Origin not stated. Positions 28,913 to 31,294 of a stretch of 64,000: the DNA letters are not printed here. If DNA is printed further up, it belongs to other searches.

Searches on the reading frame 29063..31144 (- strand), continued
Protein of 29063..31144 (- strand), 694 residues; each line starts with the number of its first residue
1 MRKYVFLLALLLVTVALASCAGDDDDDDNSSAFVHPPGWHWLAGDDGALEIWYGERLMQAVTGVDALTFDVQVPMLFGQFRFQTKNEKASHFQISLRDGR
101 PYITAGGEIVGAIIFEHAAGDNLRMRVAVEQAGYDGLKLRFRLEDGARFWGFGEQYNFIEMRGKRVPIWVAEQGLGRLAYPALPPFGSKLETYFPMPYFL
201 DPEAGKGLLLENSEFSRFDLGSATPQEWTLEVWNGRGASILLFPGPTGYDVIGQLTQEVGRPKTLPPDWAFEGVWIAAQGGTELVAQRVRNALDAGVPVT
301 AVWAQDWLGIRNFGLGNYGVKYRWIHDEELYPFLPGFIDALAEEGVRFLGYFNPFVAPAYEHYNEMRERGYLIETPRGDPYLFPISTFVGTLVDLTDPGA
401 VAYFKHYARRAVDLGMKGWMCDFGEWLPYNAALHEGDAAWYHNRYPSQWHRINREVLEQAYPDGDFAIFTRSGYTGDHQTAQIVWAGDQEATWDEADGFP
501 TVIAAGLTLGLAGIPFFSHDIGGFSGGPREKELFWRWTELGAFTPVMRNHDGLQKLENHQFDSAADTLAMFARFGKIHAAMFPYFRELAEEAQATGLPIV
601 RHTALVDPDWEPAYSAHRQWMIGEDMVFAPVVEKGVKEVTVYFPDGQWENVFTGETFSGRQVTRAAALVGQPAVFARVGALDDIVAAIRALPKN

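Call 41: find_encoding_contigs(protein=P0117, flank=8000, max_places=2)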
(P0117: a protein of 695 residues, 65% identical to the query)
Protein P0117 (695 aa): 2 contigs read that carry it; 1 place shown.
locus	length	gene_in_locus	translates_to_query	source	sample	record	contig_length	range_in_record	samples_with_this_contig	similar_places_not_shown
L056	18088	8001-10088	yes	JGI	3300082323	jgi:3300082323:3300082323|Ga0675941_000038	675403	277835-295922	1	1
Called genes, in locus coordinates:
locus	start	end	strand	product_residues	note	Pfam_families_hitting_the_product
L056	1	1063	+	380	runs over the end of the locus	PF00535:Glycos_transf_2, PF13641:Glyco_tranf_2_3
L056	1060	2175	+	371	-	PF13439:Glyco_transf_4, PF13579:Glyco_trans_4_4, PF20706:GT4-conflict, PF00534:Glycos_transf_1, PF13692:Glyco_trans_1_4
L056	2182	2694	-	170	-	-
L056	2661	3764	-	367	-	PF04083:Abhydro_lipase (weak), PF00561:Abhydrolase_1, PF12697:Abhydrolase_6, PF12146:Hydrolase_4, PF00326:Peptidase_S9 (faint)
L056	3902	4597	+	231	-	-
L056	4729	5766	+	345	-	PF10974:DUF2804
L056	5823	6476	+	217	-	-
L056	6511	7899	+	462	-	PF01145:Band_7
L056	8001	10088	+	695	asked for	PF01055:Glyco_hydro_31_2nd, PF21365:Glyco_hydro_31_3rd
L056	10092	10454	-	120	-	PF02085:Cytochrom_CIII, PF14522:Cytochrome_C7 (faint)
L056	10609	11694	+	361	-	PF08239:SH3_3 (weak)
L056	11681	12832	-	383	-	PF07075:NamZ_N, PF20732:NamZ_C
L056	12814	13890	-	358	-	PF00483:NTP_transferase, PF12804:NTP_transf_3, PF22640:ManC_GMP_beta-helix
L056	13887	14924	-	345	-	PF01018:GTP1_OBG, PF01926:MMR_HSR1, PF02421:FeoB_N (weak)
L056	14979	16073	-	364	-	PF26745:SPM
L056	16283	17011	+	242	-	-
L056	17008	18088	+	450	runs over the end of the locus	-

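Call 42: find_encoding_contigs(protein=P0130, flank=8000, max_places=2)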
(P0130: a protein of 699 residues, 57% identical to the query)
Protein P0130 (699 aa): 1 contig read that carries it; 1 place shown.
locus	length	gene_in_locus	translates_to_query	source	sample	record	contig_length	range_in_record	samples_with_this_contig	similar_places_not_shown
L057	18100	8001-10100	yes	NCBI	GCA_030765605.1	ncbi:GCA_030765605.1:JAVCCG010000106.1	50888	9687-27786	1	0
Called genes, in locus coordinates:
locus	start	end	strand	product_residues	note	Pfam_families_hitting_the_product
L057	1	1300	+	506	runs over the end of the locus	PF14883:GHL13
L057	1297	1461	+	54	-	-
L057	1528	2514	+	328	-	-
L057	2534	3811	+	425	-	-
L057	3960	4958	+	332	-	PF00044:Gp_dh_N, PF02800:Gp_dh_C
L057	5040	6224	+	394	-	PF00162:PGK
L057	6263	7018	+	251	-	PF00121:TIM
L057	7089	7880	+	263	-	PF01936:NYN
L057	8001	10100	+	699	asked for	PF01055:Glyco_hydro_31_2nd, PF21365:Glyco_hydro_31_3rd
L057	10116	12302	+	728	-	PF00884:Sulfatase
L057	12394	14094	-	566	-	PF25145:NfeD1b_N (faint), PF01343:Peptidase_S49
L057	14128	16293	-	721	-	-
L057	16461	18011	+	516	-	PF13231:PMT_2 (weak)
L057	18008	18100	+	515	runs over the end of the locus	PF09913:DUF2142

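Call 47: find_encoding_contigs(protein=P0118, flank=6000, max_places=1)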
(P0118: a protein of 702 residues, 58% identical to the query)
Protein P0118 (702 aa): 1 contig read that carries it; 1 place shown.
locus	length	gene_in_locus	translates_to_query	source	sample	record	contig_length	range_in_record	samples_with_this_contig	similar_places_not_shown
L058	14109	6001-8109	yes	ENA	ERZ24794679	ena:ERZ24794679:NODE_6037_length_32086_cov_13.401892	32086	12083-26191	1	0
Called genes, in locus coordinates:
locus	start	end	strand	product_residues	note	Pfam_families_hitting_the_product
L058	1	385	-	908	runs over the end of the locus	PF02985:HEAT (faint), PF13646:HEAT_2 (weak)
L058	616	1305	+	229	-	PF00702:Hydrolase, PF13419:HAD_2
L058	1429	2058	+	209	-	-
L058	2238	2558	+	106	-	PF13646:HEAT_2 (weak)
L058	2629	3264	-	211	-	-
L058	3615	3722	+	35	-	-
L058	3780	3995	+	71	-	-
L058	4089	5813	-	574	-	PF19676:DUF6178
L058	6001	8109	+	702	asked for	PF01055:Glyco_hydro_31_2nd, PF21365:Glyco_hydro_31_3rd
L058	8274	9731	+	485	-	PF00199:Catalase, PF06628:Catalase-rel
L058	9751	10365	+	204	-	PF01209:Ubie_methyltran, PF05401:NodS (weak), PF13489:Methyltransf_23, PF05219:DREV, PF13847:Methyltransf_31, PF08241:Methyltransf_11, PF08242:Methyltransf_12, PF13649:Methyltransf_25, +1 more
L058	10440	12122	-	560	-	PF13231:PMT_2 (weak)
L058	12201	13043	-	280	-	-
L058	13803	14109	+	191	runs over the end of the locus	PF07603:Lcl_C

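Call 48: find_encoding_contigs(protein=P0120, flank=6000, max_places=1)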
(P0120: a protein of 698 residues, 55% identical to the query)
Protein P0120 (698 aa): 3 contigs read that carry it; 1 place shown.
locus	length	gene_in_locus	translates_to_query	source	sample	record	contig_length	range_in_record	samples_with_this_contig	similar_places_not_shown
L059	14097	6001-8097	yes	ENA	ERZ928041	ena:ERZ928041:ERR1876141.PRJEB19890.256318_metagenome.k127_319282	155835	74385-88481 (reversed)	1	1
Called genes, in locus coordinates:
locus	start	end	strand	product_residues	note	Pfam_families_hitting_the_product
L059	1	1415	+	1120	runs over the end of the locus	PF00082:Peptidase_S8, PF01839:FG-GAP (faint), PF25292:Beta-prop_CGLA (faint), PF13517:FG-GAP_3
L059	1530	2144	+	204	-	-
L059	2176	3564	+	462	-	PF01145:Band_7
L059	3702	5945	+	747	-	PF00801:PKD, PF18911:PKD_4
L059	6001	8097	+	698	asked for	PF01055:Glyco_hydro_31_2nd, PF21365:Glyco_hydro_31_3rd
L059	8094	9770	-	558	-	PF13231:PMT_2 (weak)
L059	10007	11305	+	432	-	PF02321:OEP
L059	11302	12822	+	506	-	PF19335:HMBD, PF25919:BSH_CusB, PF25973:BSH_CzcB, PF25869:3HB_CusB, PF25954:Beta-barrel_RND_2, PF25975:CzcB_C, PF25989:YknX_C (weak)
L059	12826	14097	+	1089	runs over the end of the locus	PF00873:ACR_tran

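Call 49: find_encoding_contigs(protein=P0128, flank=6000, max_places=1)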
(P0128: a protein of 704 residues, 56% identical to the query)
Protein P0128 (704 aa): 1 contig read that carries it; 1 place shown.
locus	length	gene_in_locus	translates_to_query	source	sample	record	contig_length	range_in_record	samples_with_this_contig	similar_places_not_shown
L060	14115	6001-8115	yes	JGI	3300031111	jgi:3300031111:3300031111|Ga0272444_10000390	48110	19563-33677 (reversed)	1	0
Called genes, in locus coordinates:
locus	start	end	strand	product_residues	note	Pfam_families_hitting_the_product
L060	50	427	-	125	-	PF00072:Response_reg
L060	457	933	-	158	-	-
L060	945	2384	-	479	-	PF27537:HoxH, PF00374:NiFeSe_Hases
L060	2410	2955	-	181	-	PF01058:Oxidored_q6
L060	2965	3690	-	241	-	PF00111:Fer2, PF13510:Fer2_4, PF10588:NADH-G_4Fe-4S_3, PF13459:Fer4_15, PF22117:Fer4_Nqo3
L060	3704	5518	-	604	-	PF01257:2Fe-2S_thioredx, PF01512:Complex1_51K, PF10589:NADH_4Fe-4S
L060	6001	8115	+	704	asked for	PF01055:Glyco_hydro_31_2nd, PF21365:Glyco_hydro_31_3rd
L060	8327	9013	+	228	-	PF00072:Response_reg, PF00486:Trans_reg_C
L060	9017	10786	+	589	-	PF00672:HAMP, PF00989:PAS, PF08448:PAS_4 (weak), PF13188:PAS_8 (weak), PF13426:PAS_9, PF00512:HisKA, PF02518:HATPase_c, PF13589:HATPase_c_3 (weak), +1 more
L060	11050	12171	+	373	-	-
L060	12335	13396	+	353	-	PF01547:SBP_bac_1, PF12849:PBP_like_2, PF12727:PBP_like (faint)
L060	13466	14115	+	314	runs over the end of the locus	PF00528:BPD_transp_1 (weak)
